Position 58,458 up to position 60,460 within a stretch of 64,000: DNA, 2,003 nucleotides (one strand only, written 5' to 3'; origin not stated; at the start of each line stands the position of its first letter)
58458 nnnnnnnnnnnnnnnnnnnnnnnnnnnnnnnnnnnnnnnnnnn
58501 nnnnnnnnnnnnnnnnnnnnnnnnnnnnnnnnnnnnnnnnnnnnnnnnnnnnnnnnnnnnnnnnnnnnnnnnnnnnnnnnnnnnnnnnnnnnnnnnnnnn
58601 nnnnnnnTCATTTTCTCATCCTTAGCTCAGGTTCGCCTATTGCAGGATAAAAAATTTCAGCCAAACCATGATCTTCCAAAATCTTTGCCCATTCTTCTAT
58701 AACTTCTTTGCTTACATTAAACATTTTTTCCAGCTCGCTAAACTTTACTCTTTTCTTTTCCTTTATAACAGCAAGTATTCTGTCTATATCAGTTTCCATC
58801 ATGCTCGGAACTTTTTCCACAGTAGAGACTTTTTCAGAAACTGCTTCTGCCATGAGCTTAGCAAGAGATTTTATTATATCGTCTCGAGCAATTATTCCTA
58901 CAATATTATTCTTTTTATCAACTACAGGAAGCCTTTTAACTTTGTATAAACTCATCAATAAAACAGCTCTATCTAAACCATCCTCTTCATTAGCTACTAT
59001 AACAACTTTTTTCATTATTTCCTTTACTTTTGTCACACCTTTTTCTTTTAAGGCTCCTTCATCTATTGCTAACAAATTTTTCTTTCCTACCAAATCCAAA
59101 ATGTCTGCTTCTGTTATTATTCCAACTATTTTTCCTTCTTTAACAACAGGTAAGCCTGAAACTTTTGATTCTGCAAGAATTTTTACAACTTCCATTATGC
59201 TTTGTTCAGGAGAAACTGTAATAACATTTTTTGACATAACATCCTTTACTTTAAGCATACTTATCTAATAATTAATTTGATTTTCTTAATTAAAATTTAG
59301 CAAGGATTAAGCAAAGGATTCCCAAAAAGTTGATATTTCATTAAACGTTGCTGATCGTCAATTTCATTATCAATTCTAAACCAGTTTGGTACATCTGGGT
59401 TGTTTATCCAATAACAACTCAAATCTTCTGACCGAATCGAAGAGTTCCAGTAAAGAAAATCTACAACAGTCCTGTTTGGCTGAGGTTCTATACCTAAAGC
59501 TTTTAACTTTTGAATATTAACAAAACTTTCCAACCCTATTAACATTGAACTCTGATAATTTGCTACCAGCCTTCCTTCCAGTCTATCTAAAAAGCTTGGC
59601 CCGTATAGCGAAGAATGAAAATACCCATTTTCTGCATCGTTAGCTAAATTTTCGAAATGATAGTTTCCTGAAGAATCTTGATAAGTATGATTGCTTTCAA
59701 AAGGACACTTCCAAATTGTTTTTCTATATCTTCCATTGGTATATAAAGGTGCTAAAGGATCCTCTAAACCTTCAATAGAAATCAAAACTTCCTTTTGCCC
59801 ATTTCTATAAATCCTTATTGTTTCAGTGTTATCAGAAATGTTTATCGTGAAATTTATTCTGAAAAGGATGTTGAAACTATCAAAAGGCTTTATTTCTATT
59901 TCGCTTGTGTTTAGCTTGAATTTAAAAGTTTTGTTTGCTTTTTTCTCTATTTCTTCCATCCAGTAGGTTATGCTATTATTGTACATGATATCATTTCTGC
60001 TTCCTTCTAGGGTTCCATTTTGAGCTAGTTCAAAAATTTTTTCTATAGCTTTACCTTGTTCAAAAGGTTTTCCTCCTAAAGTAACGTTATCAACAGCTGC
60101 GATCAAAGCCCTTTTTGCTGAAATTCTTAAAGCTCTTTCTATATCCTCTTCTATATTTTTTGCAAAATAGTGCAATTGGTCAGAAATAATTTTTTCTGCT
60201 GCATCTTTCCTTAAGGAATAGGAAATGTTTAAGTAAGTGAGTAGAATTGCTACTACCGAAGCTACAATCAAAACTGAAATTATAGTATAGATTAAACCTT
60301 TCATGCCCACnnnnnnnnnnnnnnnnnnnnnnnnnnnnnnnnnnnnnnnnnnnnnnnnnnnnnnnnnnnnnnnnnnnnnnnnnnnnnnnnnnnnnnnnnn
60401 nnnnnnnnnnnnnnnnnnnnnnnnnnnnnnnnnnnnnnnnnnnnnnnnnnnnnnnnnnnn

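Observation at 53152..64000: Tad-like type IV pilus operon with split TadB/TadC, CBS-domain partner and a 970-aa vWA-containing pilin-like protein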

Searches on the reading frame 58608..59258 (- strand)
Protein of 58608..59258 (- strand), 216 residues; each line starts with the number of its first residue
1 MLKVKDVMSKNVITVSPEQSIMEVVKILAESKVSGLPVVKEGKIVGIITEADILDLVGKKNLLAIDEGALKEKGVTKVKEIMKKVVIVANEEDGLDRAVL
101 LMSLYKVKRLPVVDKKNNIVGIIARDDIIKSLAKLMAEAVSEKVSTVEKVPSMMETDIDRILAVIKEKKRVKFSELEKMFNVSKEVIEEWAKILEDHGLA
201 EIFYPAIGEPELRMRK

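Call 3: search_protein_families(library=pfam, max_evalue=0.01, proteins=[window:58608-59258:-])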
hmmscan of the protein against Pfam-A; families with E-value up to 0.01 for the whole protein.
window:58608-59258:- (216 aa): 4 families
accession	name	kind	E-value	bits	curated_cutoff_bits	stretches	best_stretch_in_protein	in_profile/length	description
PF00571.33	CBS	-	3.4e-30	104.6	24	2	4-57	1-55/57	CBS domain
PF04157.22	EAP30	-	0.0013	19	26.8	1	112-200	119-215/219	EAP30/Vps36 family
PF01047.28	MarR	-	0.0049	17.2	24.6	0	160-199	7-46/59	MarR family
PF12396.14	DUF3659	-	0.0074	16.6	24.8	0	38-60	15-37/61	Protein of unknown function (DUF3659)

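Call 13: search_protein_families(library=ncbifam, max_evalue=0.01, proteins=[window:58608-59258:-])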
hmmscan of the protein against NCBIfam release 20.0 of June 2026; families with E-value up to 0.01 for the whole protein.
window:58608-59258:- (216 aa): 28 families (the best 25 are shown)
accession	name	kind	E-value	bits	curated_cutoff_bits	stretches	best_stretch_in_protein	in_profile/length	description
NF011447.0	PRK14869.2-3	equivalog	4.9e-16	58.4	522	2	1-59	67-126/540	putative manganese-dependent inorganic diphosphatase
TIGR01302.1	IMP_dehydrog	equivalog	1.8e-14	53.5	481.5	1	4-167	82-235/450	IMP dehydrogenase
NF041552.1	TF_PrdR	equivalog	3.8e-14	51.9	795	2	3-57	71-125/577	sigma-54 dependent transcriptional regulator PrdR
NF041630.1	CBS_CbpB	equivalog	1.5e-12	47.6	125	2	84-162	19-95/143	cyclic-di-AMP-binding protein CbpB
NF011443.0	PRK14869.1-5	equivalog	1.9e-11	43.1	335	2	75-150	68-144/546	putative manganese-dependent inorganic diphosphatase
NF011449.0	PRK14869.2-5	equivalog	2.6e-11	43.2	411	1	3-132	68-205/451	putative manganese-dependent inorganic diphosphatase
NF053603.1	HhpR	exception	4.1e-11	42.6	520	2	4-57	224-278/282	CBS domain-containing high hydrostatic pressure regulator HhpR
TIGR00400.1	mgtE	equivalog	1.1e-10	40.9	232.75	2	76-158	195-277/450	magnesium transporter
NF038279.1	TF_CBS_SpxR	exception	1.5e-09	37.1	600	2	3-60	250-308/427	CBS-HotDog domain-containing transcription factor SpxR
NF011440.0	PRK14869.1-2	equivalog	8.3e-09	34.6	746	2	3-53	68-119/541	putative manganese-dependent inorganic diphosphatase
NF011441.0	PRK14869.1-3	equivalog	9.2e-09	34.4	753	2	69-168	61-158/548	putative manganese-dependent inorganic diphosphatase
NF011442.0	PRK14869.1-4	equivalog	9.8e-09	34.2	400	2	4-63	249-309/543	putative manganese-dependent inorganic diphosphatase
NF011445.0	PRK14869.2-1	equivalog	4.2e-08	32.1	483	2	74-126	66-118/548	putative manganese-dependent inorganic diphosphatase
NF011448.0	PRK14869.2-4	equivalog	5.2e-08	31.6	562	2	4-62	76-135/563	putative manganese-dependent inorganic diphosphatase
NF053704.1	TransRegCcpNBacil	equivalog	5.4e-08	32.5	260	2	10-55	149-200/208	transcriptional regulator CcpN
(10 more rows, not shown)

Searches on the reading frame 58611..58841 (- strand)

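Call 54: search_protein_families(library=pfam, max_evalue=5, proteins=[window:58611-58841:-])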
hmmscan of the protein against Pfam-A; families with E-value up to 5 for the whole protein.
seq(77 aa): 11 families
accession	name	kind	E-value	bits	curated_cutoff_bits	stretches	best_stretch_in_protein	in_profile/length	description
PF01047.28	MarR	-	0.0014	18.9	24.6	1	21-60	7-46/59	MarR family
PF03979.19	Sigma70_r1_1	-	0.011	16.1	22.5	1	17-59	5-50/81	Sigma-70 factor, region 1.1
PF21120.3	MCM_WH_arc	-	0.012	16.1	26.1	1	32-67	25-58/63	Archaeal MCM, winged-helix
PF12755.13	Vac14_Fab1_bd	-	0.041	15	22.1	1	9-56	19-67/97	Vacuolar 14 Fab1-binding region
PF08279.18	HTH_11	-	0.042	14.2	25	1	21-61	4-44/55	HTH domain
PF01399.33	PCI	-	0.099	13.3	22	1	22-51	30-59/84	PCI domain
PF20209.3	DUF6570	-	0.11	13.4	24.3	1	7-58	68-118/133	Domain of unknown function (DUF6570)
PF06163.17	DUF977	-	0.11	13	22.1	1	19-54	14-49/134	Bacterial protein of unknown function (DUF977)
PF15935.10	RnlA_toxin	-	0.13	13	27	1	12-39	8-35/87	RNase LS, bacterial toxin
PF09012.17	FeoC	-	0.13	12.9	21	1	24-55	7-38/69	FeoC like transcriptional regulator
PF23526.1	AprA_N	-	0.26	11.9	27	1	12-43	16-47/67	AprA N-terminal domain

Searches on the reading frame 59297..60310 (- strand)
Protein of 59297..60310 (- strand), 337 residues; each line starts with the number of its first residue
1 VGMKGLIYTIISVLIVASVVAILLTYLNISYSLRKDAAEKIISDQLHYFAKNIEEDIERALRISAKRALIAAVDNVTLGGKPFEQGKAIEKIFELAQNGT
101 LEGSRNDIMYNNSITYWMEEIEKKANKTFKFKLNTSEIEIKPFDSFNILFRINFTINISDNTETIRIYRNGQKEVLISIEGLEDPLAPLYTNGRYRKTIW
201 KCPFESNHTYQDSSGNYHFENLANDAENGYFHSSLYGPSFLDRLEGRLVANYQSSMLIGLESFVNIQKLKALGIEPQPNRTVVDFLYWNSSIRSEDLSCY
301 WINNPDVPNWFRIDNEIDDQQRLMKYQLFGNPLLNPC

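Call 3: search_protein_families(library=pfam, max_evalue=0.01, proteins=[window:59297-60310:-])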
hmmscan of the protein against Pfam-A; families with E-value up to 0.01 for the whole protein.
window:59297-60310:- (337 aa): 0 families

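Call 13: search_protein_families(library=ncbifam, max_evalue=0.01, proteins=[window:59297-60310:-])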
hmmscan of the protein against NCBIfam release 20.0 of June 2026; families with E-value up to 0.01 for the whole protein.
window:59297-60310:- (337 aa): 0 families

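Call 54: search_protein_families(library=pfam, max_evalue=5, proteins=[window:59297-60310:-])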
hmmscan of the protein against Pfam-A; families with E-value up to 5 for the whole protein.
window:59297-60310:- (337 aa): 0 families
